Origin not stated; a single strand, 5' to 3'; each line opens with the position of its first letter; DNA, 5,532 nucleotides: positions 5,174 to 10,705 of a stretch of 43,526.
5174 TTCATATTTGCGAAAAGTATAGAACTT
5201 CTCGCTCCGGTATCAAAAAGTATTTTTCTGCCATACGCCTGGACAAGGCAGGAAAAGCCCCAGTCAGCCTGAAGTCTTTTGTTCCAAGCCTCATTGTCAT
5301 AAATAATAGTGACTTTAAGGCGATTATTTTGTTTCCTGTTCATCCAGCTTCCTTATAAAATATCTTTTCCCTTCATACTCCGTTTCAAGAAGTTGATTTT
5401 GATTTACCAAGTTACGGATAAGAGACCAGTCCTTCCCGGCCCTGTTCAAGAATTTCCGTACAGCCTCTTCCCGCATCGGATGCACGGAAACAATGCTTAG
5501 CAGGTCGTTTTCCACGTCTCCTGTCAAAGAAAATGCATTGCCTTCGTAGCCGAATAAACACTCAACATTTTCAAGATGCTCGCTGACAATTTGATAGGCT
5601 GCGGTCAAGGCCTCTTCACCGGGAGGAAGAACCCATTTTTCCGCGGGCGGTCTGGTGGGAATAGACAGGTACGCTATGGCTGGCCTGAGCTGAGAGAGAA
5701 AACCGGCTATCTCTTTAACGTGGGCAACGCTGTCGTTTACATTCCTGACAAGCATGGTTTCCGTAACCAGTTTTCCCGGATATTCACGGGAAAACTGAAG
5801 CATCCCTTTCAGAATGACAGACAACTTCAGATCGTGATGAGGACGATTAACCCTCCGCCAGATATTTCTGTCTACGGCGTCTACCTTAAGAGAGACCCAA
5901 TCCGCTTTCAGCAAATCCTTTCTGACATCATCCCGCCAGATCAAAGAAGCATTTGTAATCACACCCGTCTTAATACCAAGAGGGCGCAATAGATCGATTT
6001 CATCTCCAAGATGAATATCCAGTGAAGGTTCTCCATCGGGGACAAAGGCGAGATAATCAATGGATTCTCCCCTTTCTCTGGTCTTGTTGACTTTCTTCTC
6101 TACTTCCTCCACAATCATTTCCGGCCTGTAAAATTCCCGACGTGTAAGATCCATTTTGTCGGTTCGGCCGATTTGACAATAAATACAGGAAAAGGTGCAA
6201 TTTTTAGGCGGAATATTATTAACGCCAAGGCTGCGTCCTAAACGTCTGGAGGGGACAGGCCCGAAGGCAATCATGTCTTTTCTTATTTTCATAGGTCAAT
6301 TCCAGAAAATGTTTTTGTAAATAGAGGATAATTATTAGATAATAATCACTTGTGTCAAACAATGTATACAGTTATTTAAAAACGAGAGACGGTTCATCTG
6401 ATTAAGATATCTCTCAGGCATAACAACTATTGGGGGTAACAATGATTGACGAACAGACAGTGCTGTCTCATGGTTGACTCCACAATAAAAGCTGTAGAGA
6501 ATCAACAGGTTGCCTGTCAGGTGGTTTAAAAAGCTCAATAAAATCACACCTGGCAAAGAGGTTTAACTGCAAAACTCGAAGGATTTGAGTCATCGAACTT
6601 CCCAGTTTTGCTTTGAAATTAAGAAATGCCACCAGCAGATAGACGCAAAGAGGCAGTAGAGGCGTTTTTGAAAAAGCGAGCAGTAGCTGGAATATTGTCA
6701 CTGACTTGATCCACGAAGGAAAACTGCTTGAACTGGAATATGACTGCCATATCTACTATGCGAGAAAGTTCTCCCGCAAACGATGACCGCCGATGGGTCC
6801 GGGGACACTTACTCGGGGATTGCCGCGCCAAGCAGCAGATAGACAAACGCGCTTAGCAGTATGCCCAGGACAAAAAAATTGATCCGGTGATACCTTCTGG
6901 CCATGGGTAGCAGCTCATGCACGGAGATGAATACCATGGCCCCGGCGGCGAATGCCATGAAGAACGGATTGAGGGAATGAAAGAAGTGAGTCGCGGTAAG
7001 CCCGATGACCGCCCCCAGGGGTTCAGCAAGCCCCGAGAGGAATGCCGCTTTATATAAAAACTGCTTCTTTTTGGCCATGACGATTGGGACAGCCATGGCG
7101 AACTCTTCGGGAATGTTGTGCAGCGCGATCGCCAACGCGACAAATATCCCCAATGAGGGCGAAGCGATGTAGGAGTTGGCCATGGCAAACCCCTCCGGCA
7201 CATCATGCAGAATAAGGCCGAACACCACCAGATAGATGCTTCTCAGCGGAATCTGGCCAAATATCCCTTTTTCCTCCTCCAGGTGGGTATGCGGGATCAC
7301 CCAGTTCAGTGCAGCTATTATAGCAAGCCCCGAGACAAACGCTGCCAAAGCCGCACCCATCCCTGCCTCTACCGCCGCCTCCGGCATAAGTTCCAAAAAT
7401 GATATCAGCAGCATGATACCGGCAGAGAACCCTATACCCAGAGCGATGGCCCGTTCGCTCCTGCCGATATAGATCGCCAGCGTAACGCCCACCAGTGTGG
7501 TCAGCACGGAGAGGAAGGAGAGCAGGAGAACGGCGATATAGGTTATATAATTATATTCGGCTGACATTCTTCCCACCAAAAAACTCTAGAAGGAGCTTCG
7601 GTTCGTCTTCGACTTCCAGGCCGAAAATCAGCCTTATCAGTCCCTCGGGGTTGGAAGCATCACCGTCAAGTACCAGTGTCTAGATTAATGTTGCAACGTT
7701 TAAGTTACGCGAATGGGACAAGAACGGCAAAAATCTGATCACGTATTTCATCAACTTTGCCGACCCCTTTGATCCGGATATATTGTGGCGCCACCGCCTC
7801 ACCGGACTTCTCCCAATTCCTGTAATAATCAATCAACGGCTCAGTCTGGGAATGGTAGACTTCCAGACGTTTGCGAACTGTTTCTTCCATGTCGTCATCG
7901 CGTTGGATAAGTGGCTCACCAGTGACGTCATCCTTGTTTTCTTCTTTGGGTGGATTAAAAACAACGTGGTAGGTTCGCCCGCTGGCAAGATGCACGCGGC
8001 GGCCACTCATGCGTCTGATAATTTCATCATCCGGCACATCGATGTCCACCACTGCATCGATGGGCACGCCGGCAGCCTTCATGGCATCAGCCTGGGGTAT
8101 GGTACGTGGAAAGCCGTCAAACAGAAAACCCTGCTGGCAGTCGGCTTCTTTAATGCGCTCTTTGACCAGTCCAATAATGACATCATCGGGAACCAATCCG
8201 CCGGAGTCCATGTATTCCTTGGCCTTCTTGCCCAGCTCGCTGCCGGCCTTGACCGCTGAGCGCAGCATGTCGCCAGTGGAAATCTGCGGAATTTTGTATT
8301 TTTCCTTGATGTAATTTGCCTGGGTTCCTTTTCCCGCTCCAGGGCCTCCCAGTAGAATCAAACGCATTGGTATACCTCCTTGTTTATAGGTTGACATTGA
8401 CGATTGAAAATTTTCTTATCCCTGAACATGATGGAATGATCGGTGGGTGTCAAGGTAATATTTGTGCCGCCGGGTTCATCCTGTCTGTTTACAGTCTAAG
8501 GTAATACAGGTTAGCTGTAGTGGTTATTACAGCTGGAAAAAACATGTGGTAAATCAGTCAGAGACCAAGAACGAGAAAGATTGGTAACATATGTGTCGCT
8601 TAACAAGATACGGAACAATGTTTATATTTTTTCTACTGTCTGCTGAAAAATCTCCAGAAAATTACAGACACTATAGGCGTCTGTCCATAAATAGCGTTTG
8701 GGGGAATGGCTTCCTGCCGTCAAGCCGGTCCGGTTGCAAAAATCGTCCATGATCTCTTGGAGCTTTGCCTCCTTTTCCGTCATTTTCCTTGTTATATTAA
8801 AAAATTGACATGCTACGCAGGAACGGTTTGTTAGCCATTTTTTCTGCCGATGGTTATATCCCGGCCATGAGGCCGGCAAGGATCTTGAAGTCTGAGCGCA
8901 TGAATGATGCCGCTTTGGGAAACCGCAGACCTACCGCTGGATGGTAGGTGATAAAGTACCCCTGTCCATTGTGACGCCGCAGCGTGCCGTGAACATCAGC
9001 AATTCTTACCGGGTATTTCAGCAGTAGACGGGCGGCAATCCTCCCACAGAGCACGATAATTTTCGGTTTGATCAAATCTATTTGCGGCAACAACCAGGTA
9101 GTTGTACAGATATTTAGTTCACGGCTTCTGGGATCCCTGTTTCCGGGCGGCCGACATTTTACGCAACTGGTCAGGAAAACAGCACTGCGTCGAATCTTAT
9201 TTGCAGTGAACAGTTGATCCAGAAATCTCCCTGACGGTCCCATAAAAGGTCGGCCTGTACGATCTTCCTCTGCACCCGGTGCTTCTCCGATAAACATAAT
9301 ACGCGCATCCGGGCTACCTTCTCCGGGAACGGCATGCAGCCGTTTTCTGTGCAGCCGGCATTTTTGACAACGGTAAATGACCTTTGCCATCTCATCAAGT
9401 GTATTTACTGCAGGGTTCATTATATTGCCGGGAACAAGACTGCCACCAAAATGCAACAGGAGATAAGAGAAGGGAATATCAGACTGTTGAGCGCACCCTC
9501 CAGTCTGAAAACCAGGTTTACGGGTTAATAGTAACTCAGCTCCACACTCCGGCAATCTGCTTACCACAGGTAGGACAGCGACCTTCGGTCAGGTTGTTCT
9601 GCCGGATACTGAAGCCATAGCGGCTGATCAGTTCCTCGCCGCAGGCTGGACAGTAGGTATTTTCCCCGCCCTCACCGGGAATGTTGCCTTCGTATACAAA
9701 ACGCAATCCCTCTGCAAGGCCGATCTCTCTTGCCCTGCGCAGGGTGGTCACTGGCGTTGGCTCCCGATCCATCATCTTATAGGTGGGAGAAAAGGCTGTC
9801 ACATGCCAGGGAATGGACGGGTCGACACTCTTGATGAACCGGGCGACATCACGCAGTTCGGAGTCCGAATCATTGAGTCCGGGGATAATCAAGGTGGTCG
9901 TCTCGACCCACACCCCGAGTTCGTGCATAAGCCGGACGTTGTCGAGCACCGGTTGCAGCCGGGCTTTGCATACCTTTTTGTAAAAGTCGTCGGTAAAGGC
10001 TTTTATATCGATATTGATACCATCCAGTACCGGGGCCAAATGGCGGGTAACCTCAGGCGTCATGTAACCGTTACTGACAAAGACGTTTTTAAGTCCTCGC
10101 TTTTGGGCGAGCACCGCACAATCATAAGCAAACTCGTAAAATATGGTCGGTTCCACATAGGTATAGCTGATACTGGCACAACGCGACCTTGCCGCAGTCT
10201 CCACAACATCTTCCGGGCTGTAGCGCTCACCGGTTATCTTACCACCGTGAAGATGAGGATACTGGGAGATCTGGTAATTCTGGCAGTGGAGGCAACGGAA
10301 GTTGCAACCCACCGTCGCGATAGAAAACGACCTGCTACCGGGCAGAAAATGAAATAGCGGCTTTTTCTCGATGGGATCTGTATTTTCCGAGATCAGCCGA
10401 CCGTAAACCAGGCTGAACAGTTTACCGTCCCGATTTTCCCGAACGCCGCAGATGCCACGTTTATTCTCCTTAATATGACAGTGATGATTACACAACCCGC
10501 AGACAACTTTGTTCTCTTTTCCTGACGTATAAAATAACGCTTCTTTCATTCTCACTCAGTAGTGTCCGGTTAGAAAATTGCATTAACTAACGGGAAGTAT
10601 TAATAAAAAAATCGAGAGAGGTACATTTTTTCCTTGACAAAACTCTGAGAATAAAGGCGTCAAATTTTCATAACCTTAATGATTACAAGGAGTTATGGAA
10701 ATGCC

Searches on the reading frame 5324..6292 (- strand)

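Call 99: search_protein_families(library=pfam, proteins=[window:5324-6292:-], max_evalue=0.00001)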
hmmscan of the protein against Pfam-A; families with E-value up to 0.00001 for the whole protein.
window:5324-6292:- (322 aa): 1 family
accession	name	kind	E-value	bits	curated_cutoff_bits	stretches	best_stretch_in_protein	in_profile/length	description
PF04055.27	Radical_SAM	-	1.3e-14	55.2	29.5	1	29-188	4-157/166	Radical SAM superfamily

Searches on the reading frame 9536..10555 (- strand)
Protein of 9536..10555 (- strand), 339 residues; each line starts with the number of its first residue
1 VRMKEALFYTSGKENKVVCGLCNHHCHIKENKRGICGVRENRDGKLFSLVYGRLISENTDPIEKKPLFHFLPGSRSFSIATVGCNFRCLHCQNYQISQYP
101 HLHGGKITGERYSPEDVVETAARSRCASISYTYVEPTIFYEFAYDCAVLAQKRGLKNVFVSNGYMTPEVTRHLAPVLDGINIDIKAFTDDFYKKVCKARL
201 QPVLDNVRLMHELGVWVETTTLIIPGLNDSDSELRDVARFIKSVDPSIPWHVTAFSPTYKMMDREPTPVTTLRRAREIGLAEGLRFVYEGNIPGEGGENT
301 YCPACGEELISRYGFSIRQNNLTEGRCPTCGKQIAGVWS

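Call 99: search_protein_families(library=pfam, proteins=[window:9536-10555:-], max_evalue=0.00001)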
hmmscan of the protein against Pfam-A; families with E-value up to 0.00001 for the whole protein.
window:9536-10555:- (339 aa): 1 family
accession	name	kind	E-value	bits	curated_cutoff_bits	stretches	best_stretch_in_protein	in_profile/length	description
PF04055.27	Radical_SAM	-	2.5e-25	90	29.5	1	80-240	3-165/166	Radical SAM superfamily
